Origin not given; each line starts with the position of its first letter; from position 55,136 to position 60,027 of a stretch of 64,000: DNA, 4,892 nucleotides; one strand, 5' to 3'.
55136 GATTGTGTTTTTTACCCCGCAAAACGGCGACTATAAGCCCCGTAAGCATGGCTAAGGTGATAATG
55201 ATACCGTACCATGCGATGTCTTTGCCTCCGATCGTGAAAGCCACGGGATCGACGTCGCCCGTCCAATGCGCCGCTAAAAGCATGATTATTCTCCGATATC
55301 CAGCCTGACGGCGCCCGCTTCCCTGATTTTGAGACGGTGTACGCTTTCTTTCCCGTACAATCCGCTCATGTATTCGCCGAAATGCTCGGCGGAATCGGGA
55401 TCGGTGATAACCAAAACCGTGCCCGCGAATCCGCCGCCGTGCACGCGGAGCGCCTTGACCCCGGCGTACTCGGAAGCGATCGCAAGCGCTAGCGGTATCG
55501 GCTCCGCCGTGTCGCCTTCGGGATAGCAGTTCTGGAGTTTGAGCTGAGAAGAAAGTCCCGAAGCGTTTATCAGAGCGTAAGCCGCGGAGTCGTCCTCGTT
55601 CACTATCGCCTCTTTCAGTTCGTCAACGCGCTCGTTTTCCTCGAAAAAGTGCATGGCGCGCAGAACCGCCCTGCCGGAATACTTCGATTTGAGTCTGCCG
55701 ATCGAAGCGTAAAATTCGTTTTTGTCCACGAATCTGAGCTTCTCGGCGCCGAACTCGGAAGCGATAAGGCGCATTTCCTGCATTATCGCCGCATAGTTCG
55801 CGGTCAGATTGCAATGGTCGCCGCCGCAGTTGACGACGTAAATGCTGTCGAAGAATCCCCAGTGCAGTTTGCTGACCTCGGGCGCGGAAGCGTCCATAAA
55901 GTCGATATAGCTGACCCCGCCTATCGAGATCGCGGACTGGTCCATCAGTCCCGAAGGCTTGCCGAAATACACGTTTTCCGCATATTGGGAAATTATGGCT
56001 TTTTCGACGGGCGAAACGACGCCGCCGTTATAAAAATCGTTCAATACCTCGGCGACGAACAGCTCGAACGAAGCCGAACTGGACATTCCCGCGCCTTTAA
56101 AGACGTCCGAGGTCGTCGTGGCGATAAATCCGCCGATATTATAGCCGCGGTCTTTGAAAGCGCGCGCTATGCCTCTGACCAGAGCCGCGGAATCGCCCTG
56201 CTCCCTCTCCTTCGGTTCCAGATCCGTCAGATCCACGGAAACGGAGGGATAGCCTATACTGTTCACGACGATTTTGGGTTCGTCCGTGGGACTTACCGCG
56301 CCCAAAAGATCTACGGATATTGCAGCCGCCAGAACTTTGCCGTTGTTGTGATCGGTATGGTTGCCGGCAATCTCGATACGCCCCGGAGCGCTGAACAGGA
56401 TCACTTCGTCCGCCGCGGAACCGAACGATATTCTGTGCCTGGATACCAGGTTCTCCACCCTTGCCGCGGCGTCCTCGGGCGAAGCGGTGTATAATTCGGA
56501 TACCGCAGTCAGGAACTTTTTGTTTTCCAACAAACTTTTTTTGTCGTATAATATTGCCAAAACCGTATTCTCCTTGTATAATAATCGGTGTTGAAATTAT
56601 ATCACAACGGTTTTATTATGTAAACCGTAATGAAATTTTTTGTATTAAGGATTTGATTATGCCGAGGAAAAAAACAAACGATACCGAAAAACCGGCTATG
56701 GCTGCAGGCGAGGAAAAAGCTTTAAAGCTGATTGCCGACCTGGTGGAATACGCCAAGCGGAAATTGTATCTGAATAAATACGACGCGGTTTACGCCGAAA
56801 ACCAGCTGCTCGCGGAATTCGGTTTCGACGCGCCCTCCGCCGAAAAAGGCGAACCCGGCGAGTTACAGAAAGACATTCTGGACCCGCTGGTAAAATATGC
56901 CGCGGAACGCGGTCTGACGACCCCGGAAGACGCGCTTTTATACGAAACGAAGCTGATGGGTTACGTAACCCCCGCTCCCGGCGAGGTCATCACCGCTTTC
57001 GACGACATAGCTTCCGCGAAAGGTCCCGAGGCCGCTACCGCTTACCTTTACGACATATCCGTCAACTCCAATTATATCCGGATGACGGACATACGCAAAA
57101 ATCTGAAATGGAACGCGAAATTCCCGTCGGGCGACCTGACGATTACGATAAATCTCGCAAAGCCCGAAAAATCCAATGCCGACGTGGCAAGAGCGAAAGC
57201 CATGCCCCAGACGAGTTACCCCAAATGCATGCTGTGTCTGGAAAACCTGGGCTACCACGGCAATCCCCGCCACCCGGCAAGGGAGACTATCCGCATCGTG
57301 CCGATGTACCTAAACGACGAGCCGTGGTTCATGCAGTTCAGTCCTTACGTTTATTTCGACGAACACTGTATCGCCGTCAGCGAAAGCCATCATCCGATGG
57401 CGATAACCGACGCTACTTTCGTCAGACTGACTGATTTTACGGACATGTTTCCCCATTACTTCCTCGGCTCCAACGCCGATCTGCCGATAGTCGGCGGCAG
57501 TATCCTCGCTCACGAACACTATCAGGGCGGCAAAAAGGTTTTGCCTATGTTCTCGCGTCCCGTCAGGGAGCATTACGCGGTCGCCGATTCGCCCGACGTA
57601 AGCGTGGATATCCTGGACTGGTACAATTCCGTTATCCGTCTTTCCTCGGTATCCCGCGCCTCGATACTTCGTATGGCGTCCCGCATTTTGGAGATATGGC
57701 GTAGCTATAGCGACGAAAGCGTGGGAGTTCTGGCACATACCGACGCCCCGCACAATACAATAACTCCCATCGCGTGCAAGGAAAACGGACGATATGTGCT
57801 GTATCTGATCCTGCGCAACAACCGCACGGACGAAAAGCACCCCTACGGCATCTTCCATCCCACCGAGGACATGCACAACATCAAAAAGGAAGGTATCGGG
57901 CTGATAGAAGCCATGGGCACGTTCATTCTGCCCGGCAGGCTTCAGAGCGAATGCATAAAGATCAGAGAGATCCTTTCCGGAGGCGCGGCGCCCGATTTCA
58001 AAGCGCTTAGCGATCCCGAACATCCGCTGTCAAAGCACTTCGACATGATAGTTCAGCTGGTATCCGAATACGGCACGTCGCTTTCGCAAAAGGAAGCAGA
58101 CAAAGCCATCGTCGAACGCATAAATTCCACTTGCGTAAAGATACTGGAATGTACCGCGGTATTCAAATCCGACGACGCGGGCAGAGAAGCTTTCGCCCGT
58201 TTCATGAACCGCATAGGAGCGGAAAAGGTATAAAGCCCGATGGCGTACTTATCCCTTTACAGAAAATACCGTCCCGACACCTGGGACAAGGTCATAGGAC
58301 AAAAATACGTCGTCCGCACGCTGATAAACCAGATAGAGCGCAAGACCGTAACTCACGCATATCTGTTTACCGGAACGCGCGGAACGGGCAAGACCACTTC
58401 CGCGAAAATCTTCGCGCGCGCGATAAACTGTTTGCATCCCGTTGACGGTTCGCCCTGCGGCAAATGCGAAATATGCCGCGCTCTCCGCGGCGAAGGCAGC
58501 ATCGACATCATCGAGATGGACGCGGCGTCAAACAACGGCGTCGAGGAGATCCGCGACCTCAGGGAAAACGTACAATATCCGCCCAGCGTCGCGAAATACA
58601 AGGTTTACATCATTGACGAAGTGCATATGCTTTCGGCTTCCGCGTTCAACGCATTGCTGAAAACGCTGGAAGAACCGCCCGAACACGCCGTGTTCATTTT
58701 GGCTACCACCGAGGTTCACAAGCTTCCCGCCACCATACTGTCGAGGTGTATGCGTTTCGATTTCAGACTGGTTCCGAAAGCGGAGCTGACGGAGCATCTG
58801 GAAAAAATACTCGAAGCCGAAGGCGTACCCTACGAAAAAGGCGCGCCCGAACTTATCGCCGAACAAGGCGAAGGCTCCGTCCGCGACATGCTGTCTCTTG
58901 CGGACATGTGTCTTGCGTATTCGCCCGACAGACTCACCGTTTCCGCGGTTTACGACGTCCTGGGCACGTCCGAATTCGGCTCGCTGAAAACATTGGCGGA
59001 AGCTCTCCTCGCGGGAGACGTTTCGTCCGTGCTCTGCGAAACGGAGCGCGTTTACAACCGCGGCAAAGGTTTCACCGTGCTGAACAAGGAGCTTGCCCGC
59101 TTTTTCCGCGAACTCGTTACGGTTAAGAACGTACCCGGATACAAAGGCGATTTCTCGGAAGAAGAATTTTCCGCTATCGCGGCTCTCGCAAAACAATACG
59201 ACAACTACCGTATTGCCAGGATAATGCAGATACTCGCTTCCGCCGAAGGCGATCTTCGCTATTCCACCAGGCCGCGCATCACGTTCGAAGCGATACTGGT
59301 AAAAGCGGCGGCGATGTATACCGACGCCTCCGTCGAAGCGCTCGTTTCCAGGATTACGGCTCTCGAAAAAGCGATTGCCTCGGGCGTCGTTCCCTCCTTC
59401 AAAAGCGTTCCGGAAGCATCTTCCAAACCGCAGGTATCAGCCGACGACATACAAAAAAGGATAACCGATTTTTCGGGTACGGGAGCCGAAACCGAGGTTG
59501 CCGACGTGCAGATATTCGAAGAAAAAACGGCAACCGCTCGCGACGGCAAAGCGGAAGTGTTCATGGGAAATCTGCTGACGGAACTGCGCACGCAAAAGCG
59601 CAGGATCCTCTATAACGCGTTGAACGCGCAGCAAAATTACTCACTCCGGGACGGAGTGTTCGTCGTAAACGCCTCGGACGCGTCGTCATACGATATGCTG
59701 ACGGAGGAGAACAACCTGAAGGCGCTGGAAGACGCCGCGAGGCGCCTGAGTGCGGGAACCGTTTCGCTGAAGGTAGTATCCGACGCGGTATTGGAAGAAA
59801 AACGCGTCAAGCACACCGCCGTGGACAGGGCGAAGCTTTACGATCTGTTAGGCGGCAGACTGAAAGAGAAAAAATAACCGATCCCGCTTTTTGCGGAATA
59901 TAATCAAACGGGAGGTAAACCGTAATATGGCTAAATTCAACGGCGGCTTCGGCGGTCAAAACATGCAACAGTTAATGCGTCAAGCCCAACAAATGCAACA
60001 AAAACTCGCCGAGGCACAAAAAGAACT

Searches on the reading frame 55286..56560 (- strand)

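Call 43: search_protein_families(library=pfam, proteins=[window:55286-56560:-], max_evalue=0.00001)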
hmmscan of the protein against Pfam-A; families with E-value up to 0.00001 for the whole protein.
window:55286-56560:- (424 aa): 2 families
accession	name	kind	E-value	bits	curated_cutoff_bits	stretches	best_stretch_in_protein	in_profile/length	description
PF10509.15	GalKase_gal_bdg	-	1.6e-15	56.8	23.1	1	42-91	3-49/49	Galactokinase galactose-binding signature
PF00288.32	GHMP_kinases_N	-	9e-13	48.7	22.3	1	127-215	2-87/87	GHMP kinases N terminal domain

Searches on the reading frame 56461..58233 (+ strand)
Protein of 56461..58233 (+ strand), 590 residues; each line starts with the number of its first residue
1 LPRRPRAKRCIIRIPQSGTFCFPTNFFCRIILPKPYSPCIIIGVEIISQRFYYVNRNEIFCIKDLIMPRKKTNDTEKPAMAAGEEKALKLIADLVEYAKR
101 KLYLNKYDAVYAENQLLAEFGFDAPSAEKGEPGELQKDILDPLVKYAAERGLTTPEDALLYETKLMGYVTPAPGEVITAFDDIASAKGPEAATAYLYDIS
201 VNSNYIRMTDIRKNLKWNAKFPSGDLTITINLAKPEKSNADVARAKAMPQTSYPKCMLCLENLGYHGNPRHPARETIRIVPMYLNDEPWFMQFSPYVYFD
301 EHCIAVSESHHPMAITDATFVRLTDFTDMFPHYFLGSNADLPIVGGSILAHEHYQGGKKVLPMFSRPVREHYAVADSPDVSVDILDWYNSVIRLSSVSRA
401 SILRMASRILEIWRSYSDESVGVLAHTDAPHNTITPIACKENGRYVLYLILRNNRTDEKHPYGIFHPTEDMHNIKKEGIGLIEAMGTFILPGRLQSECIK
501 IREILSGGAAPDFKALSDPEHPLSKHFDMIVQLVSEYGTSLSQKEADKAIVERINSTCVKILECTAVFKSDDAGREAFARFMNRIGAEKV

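Call 43: search_protein_families(library=pfam, proteins=[window:56461-58233:+], max_evalue=0.00001)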
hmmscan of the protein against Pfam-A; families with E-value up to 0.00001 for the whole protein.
window:56461-58233:+ (590 aa): 2 families
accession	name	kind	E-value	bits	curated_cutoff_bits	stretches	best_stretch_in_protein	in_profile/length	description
PF01087.27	GalP_UDP_transf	-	3.4e-22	80.2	22.1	1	145-312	34-184/184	Galactose-1-phosphate uridyl transferase, N-terminal domain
PF02744.22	GalP_UDP_tr_C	-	3.9e-07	30.4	29.2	1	328-497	3-144/165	Galactose-1-phosphate uridyl transferase, C-terminal domain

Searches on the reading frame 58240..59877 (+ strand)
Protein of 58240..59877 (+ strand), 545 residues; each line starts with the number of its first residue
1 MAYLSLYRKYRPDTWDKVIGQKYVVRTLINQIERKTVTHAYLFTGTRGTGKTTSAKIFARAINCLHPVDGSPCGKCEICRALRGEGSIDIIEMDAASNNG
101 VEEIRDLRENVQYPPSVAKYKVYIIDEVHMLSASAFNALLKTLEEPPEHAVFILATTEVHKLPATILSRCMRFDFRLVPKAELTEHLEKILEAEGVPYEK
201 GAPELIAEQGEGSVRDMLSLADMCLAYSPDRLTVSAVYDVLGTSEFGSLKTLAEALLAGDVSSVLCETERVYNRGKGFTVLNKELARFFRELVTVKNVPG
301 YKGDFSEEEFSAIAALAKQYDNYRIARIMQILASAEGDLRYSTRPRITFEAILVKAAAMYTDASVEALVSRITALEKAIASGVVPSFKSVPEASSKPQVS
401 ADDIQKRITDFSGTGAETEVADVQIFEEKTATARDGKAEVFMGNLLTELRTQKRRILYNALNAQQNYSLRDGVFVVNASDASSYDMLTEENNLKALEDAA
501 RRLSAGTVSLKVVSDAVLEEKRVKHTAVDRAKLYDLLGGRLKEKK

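Call 43: search_protein_families(library=pfam, proteins=[window:58240-59877:+], max_evalue=0.00001)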
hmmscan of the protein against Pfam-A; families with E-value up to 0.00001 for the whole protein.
window:58240-59877:+ (545 aa): 4 families
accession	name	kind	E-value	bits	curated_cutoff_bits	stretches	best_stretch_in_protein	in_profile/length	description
PF13177.12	DNA_pol3_delta2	-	8.2e-44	149.9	27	1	21-176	2-158/161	DNA polymerase III, delta subunit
PF12169.13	DNA_pol3_gamma3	-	3.1e-18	66.4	24.4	1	233-359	2-130/143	DNA polymerase III subunits gamma and tau domain III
PF22608.2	DNAX_ATPase_lid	-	1.3e-12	47.7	27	1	184-228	3-47/49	DNA polymerase III clamp loader subunit, ATPase lid domain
PF00004.35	AAA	-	4.7e-12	46.9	21.2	1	42-176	2-126/131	ATPase family associated with various cellular activities (AAA)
